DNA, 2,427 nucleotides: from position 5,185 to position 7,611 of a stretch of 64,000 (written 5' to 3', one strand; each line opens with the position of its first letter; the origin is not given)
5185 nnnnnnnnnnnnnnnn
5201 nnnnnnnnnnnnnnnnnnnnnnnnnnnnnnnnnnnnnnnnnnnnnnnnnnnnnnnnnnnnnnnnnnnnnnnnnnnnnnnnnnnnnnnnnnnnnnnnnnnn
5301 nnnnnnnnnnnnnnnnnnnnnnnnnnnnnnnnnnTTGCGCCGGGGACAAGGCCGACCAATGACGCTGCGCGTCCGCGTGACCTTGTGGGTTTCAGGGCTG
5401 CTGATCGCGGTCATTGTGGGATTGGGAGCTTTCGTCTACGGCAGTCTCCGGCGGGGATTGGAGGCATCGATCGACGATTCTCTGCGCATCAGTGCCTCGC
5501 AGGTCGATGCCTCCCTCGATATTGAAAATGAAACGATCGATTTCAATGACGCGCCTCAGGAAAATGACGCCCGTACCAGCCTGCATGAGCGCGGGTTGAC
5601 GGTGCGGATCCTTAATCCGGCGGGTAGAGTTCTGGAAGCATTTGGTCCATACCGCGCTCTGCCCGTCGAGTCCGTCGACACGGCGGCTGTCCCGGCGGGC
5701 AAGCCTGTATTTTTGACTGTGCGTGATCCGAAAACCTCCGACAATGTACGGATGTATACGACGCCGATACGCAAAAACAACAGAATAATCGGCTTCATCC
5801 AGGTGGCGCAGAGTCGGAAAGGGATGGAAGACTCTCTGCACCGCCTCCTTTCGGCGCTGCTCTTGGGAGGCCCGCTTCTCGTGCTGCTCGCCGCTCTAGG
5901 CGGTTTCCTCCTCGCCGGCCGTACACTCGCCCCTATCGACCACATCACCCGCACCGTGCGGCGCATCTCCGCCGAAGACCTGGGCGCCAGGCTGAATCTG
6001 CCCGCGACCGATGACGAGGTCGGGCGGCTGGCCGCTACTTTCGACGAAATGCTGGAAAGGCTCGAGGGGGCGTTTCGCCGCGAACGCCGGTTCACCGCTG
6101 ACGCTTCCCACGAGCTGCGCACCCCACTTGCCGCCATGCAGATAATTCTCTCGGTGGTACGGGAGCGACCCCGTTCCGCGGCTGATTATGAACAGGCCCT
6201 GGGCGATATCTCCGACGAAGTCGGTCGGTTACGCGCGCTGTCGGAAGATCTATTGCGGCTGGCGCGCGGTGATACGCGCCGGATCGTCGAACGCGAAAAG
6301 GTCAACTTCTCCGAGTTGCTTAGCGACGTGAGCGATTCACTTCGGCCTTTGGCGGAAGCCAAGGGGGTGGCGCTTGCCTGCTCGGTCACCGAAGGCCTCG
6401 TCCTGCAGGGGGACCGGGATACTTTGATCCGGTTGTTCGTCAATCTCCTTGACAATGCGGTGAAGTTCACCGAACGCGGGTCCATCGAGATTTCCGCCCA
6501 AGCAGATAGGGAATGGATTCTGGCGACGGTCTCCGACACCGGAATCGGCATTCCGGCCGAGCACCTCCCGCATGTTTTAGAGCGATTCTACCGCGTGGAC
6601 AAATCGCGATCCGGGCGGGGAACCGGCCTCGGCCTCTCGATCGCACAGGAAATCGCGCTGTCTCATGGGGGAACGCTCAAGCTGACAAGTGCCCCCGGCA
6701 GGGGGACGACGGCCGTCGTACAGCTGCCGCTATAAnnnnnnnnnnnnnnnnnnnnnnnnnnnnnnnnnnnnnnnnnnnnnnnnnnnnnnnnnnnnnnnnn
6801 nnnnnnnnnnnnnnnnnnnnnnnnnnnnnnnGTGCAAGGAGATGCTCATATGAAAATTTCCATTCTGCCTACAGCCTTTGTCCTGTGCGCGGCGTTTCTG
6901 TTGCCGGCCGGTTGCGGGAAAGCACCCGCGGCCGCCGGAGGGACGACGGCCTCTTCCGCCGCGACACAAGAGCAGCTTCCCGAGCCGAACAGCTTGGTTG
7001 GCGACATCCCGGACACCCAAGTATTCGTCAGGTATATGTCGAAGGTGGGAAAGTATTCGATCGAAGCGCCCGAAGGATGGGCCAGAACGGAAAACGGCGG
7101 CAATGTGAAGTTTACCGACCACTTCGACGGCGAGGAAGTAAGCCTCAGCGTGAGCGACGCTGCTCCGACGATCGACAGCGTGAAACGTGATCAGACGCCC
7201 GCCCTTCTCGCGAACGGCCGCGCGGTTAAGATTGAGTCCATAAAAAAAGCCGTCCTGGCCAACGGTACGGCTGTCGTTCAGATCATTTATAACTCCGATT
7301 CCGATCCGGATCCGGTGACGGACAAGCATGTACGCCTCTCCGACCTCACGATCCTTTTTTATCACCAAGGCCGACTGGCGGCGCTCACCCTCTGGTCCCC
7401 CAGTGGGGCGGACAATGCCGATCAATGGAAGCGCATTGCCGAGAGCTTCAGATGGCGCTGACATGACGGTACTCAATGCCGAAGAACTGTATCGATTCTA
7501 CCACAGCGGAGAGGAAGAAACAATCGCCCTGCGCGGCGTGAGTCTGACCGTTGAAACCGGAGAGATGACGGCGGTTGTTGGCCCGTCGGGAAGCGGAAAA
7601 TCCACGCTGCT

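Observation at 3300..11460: About 8 kb high-GC block (roughly 62-65% GC versus ~50% and lower elsewhere) carrying an OmpR-type two-component system, lipoprotein and MacB-like ABC exporter: candidate horizontally acquired sensing/efflux island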

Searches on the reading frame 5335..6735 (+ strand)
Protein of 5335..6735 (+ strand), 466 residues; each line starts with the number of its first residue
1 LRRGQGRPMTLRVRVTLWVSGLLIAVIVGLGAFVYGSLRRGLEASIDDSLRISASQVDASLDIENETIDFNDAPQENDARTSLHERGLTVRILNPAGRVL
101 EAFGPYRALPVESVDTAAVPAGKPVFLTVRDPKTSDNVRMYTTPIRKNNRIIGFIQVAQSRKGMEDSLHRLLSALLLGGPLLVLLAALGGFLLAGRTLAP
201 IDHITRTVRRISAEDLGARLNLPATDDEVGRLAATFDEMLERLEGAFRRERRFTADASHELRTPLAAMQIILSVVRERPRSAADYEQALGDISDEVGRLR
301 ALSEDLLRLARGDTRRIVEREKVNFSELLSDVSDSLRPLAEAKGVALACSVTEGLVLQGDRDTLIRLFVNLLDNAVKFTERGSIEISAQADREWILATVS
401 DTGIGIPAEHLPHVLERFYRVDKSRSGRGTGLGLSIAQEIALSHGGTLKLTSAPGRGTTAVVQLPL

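Call 4: search_protein_families(library=pfam, proteins=[window:5335-6735:+])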
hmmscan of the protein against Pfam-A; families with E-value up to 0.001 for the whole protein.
window:5335-6735:+ (466 aa): 4 families
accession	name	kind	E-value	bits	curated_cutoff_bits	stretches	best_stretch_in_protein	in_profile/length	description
PF02518.31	HATPase_c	-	3.8e-30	105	26.4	1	359-466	1-109/111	Histidine kinase-, DNA gyrase B-, and HSP90-like ATPase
PF00512.31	HisKA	-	7.1e-14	52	26.9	1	250-314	2-65/66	His Kinase A (phospho-acceptor) domain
PF00672.30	HAMP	-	3e-12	47.1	25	1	192-244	1-52/53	HAMP domain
PF18719.7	ArlS_N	-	2.9e-06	28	27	1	54-169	33-139/140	ArlS sensor domain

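Call 9: search_protein_families(library=ncbifam, proteins=[window:5335-6735:+])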
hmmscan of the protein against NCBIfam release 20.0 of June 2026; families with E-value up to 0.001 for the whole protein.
window:5335-6735:+ (466 aa): 85 families (the best 25 are shown)
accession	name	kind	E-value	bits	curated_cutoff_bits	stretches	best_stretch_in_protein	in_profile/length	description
TIGR01386.1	cztS_silS_copS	subfamily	7.2e-80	269.2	292.55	1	8-461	1-453/457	heavy metal sensor histidine kinase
NF041735.1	hist_kin_RppB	equivalog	3.9e-58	197.3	400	2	246-465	212-438/438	two-component system sensor histidine kinase RppB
NF033092.0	HK_WalK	equivalog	7.4e-56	189.9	725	2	250-466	372-594/594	cell wall metabolism sensor histidine kinase WalK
NF040691.1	MtrAB_MtrB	equivalog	1.9e-54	185.5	450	1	165-465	180-491/507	MtrAB system histidine kinase MtrB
NF046044.1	PnpS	equivalog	1.8e-53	182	400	1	251-465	171-390/390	two-component system histidine kinase PnpS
NF012163.2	BaeS_SmeS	equivalog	3.4e-52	177.9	500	1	174-465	165-457/457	sensor histidine kinase efflux regulator BaeS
TIGR02966.1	phoR_proteo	equivalog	8e-52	176.3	334.2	1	250-460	114-329/333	phosphate regulon sensor histidine kinase PhoR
NF008312.0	PRK11100.1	equivalog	3.5e-51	174.5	356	1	130-465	138-473/477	two-component system sensor histidine kinase CreC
NF007837.0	PRK10549.1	equivalog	2.8e-47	161.5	603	1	181-466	172-458/466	envelope stress sensor histidine kinase BaeS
NF007345.0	PRK09835.1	subfamily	1.9e-45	155.3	423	1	192-465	204-479/482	Cu(+)/Ag(+) sensor histidine kinase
NF045903.1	CuHisKinLciSLeg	equivalog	4.7e-43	148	700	1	184-464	73-356/357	copper-responsive two-component system sensor histidine kinase LciS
NF052314.1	T9SS_HK_PorY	subfamily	3.1e-42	145.1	350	1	133-448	95-403/418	PorY family sensor histidine kinase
NF033094.0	HK_VanS_O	exception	5.1e-41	141.1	720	1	175-465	50-339/345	vancomycin resistance histidine kinase VanS-O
NF041210.1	his_kin_PieS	equivalog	7.5e-40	137.3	850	1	122-465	117-469/474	two component system sensor histidine kinase PieS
NF007664.1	PRK10337.1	equivalog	9.9e-40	136.5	475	1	171-463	156-441/442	quorum sensing histidine kinase QseC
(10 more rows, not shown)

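Call 31: search_protein_families(library=padloc, proteins=[window:5359-6735:+])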
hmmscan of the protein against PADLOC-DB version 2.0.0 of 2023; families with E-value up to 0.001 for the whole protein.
window:5359-6735:+ (458 aa): 1 family
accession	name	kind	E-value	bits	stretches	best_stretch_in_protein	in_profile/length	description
PDLC04647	PDC-M43B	-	0.00058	17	1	355-443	227-318/347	-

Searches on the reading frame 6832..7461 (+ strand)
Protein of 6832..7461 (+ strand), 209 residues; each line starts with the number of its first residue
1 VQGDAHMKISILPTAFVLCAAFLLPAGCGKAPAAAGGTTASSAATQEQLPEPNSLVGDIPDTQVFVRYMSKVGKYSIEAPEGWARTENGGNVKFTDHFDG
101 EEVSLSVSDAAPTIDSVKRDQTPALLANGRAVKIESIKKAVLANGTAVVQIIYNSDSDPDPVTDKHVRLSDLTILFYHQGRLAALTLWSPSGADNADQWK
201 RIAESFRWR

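Call 9: search_protein_families(library=ncbifam, proteins=[window:6832-7461:+])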
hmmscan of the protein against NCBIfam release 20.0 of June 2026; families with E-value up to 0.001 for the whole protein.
window:6832-7461:+ (209 aa): 0 families

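Call 30: search_solved_structures(query=window:6850-7461:+, max_evalue=10)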
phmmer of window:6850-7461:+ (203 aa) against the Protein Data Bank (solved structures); distinct sequences matched with E-value up to 10: 3.
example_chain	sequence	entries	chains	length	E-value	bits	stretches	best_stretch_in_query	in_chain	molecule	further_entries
6bka_A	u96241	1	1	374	0.19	14.7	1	73-144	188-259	Nitronate monooxygenase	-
8owu_B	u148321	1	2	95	0.92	12.5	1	72-112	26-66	Transposase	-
9ph2_A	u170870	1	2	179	1.1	12.1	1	71-127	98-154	Thiol:disulfide interchange protein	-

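Call 31: search_protein_families(library=padloc, proteins=[window:6850-7461:+])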
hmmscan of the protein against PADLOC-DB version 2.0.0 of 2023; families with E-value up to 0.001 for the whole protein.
window:6850-7461:+ (203 aa): 0 families

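Call 46: find_homologous_proteins(query=window:6850-7461:+)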
Query window:6850-7461:+ (203 aa): 609 proteins with E <= 0.001 among 1120 candidates; the best 120 are listed.
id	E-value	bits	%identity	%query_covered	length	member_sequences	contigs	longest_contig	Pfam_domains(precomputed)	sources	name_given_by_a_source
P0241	4.5e-121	420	95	100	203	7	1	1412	-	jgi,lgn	-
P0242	4.4e-93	328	76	100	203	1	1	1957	-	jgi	jgi:hypothetical protein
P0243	1.3e-70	255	56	100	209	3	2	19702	-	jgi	jgi:hypothetical protein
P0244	2.7e-70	254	60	100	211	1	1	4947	-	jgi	jgi:hypothetical protein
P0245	4.5e-70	253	62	90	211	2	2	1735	-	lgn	-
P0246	1.3e-68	249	62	85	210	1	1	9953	-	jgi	jgi:hypothetical protein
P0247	2.3e-67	245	58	96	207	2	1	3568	-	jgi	jgi:predicted small lipoprotein YifL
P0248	1.5e-66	242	55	100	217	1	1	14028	-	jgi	jgi:hypothetical protein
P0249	4.7e-65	237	55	100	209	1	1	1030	-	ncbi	-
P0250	3.5e-64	234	55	100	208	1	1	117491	-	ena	-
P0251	7.6e-64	233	54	96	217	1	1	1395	-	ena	-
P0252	1.8e-62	229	54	95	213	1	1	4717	-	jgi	jgi:hypothetical protein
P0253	3.5e-62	228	56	95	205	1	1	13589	-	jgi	jgi:hypothetical protein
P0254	3.8e-62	228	53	100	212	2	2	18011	-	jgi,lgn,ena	-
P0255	4.6e-61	224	64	78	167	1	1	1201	-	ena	-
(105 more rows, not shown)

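Call 55: predict_structure(alignment_id=A2)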
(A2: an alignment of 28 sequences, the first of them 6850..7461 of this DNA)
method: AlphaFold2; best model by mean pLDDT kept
length: 203 residues; sequences in the alignment: 28
mean_pLDDT: 80.6   pTM: 0.72
mean pLDDT of the five models: 80.6, 80.1, 78.5, 76.1, 76.0
residues with pLDDT >= 90: 104; 70-90: 45; 50-70: 29; < 50: 25
segments of 3 or more residues with pLDDT < 50: 13-15, 27-38, 47-49
pLDDT, mean of each block of 10 residues (from residue 1): 51 51 47 43 56 68 94 88 87 91 96 94 92 94 96 86 95 97 88 92 95
secondary structure, 60 per line:
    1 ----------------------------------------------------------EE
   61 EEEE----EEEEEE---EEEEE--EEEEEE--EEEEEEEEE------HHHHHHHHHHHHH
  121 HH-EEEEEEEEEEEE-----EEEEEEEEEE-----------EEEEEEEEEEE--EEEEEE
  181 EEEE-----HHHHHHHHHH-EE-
elements in order: E59-64 E69-74 E78-82 E85-90 E93-101 H108-122 E124-135 E141-150 E162-172 E175-184 H190-199

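Call 58: fold_search(model_id=the predicted structure, library=pdb)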
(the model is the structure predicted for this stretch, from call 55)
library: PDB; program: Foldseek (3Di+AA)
matches with E <= 10: 1428; with E <= 0.001: 45
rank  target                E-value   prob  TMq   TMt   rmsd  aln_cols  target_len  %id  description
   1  2xb3                  3.1e-07  1.00  0.53  0.68   3.6       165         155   16  The Structure of Cyanobacterial PsbP (released 2010-08-25)
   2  9grx_0                6.3e-07  1.00  0.54  0.67   4.0       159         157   18  NDH-PSI-LHCI supercomplex from S. oleracea (released 2025-02-12)
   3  1v2b_B                9.8e-07  1.00  0.52  0.67   4.3       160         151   14  Crystal Structure of PsbP Protein in the Oxygen-Evolving Complex of Photosystem II from Higher Plants (released 2004-05-18)
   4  9gnw_P                9.8e-07  1.00  0.51  0.54   4.4       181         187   12  Universal PSII assembly intermediate (released 2025-09-17)
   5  2lnj_MODEL_1_A        1.9e-06  1.00  0.51  0.60   8.8       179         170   17  Solution Structure of Cyanobacterial PsbP (CyanoP) from Synechocystis sp. PCC 6803 (released 2012-06-06)
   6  1v2b_A                2.9e-06  1.00  0.50  0.66   4.3       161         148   15  Crystal Structure of PsbP Protein in the Oxygen-Evolving Complex of Photosystem II from Higher Plants (released 2004-05-18)
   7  4rth_B                3.6e-06  1.00  0.51  0.61   4.0       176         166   12  The crystal structure of PsbP from Zea mays (released 2015-03-11)
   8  4rth_A                3.6e-06  1.00  0.51  0.61   4.3       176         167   11  The crystal structure of PsbP from Zea mays (released 2015-03-11)
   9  4rti                  5.9e-06  1.00  0.51  0.57   7.5       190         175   12  The crystal structure of PsbP from Spinacia oleracea (released 2015-03-11)
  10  8z9d_P                7.8e-06  1.00  0.50  0.53  17.4       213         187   13  cryo-EM structure of PSII-LHCII megacomplex from spinach (released 2024-11-13)
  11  2vu4                  2.1e-05  1.00  0.50  0.65   3.9       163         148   13  Structure of PsbP protein from Spinacia oleracea at 1.98 A resolution (released 2009-07-21)
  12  7wff_f                2.3e-05  1.00  0.53  0.68   3.7       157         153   13  Subcomplexes B,M and L in the Cylic electron transfer supercomplex NDH-PSI from Arabidopsis (released 2022-03-16)
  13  8bd3_F1               2.5e-05  1.00  0.52  0.56   3.9       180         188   13  Cryo-EM structure of the Photosystem II - LHCII supercomplex from Chlorella ohadi (released 2023-08-09)
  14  9i4t_P                2.5e-05  1.00  0.50  0.57   4.7       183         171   12  Photosystem II from Arabidopsis thaliana (released 2026-03-25)
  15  7pi0_P                2.7e-05  1.00  0.52  0.56  11.9       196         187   12  Unstacked compact Dunaliella PSII (released 2022-08-17)
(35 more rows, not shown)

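Call 76: search_protein_families(library=pfam, proteins=[window:6850-7461:+], max_evalue=5)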
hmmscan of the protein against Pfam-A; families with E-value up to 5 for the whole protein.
window:6850-7461:+ (203 aa): 1 family
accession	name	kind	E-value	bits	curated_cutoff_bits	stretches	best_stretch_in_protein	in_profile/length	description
PF01789.22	PsbP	-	0.00036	21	23.5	1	59-106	3-53/155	PsbP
